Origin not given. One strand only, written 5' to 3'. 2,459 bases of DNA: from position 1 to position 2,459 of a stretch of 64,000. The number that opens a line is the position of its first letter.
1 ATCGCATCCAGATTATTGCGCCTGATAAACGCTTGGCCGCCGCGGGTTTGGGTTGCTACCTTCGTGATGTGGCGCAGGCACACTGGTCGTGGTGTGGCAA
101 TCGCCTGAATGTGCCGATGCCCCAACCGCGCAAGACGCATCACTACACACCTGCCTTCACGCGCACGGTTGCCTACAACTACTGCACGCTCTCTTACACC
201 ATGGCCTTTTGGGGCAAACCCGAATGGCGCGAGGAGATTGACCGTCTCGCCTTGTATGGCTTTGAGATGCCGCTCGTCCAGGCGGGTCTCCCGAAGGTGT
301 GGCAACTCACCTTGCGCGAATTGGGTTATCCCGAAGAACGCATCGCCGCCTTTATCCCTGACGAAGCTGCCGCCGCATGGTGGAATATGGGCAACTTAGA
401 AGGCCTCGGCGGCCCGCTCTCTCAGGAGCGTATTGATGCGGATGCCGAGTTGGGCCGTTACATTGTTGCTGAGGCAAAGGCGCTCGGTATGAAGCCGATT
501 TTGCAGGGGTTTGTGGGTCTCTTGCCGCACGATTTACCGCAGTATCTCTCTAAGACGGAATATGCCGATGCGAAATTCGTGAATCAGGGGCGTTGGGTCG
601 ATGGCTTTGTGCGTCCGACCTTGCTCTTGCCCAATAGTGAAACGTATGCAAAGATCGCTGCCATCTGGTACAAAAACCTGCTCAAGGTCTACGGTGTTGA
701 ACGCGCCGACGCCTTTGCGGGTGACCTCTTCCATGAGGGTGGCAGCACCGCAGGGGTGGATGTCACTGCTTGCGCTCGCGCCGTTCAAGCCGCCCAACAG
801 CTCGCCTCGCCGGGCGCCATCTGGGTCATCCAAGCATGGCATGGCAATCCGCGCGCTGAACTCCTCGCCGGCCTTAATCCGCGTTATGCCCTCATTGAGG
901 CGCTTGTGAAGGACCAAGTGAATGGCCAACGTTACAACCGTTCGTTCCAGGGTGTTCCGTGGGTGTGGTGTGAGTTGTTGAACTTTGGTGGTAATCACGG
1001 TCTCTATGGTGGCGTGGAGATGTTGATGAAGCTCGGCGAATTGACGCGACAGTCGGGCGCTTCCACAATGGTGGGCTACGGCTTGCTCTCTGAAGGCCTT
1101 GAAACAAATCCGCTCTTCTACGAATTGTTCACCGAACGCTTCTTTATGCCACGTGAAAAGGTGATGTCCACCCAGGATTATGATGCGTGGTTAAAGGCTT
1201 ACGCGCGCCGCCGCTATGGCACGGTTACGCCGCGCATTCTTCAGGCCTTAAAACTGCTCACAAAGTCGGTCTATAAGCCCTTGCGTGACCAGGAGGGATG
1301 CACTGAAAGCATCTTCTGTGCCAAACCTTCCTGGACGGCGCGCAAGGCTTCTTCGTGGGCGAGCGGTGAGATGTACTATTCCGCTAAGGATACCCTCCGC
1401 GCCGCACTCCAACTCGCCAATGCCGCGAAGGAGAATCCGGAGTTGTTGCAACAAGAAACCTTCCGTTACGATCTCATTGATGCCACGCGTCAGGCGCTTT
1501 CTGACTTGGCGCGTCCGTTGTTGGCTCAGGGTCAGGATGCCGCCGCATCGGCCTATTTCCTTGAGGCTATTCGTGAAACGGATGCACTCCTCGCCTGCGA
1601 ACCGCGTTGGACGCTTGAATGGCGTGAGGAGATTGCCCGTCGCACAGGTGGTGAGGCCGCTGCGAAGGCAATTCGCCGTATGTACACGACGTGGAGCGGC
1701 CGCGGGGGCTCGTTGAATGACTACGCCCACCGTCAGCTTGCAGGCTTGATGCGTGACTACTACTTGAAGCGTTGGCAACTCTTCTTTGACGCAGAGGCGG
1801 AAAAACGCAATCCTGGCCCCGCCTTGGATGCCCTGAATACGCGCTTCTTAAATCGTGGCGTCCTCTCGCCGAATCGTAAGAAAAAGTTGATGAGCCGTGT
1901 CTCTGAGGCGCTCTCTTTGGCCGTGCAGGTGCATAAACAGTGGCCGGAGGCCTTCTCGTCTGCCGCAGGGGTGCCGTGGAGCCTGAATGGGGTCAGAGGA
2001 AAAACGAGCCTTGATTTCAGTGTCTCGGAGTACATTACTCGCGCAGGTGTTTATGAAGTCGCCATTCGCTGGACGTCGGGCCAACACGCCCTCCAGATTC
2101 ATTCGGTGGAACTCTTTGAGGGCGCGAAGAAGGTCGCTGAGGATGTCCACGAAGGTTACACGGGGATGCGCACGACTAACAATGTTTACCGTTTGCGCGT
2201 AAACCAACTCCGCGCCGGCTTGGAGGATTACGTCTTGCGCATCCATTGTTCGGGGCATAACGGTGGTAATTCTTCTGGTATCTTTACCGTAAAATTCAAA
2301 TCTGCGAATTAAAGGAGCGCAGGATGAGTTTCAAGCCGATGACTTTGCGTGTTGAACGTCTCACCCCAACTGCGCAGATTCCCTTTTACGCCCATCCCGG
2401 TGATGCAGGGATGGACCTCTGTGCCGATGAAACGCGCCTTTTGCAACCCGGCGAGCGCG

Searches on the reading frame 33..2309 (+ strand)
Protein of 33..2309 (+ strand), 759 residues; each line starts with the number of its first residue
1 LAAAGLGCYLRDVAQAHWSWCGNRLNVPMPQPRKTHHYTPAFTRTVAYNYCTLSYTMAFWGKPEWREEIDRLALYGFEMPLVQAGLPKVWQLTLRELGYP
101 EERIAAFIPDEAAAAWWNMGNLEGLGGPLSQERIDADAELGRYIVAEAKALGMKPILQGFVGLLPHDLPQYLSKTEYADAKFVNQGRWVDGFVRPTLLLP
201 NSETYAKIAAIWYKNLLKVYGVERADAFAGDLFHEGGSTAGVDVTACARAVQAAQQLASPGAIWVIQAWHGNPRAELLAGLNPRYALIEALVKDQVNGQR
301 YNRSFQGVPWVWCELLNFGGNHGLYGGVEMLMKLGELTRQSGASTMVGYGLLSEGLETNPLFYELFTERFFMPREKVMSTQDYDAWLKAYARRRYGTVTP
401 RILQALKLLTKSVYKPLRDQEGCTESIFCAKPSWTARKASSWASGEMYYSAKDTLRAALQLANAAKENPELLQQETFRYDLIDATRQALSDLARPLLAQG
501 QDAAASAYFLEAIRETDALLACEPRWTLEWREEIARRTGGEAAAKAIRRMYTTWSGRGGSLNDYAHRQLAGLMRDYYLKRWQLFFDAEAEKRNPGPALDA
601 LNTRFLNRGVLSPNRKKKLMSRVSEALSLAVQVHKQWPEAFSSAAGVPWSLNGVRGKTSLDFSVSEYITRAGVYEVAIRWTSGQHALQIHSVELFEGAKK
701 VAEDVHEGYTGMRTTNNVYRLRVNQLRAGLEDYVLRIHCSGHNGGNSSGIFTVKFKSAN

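Call 82: search_protein_families(library=pfam, proteins=[window:33-2309:+], max_evalue=0.0001)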
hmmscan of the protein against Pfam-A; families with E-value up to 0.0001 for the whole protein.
window:33-2309:+ (759 aa): 2 families
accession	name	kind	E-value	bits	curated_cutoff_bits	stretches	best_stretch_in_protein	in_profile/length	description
PF05089.18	NAGLU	-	3.7e-84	283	25.5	1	47-371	3-334/336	Alpha-N-acetylglucosaminidase (NAGLU) tim-barrel domain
PF12972.12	NAGLU_C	-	1.4e-45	156.5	25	1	386-599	1-228/268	Alpha-N-acetylglucosaminidase (NAGLU) C-terminal domain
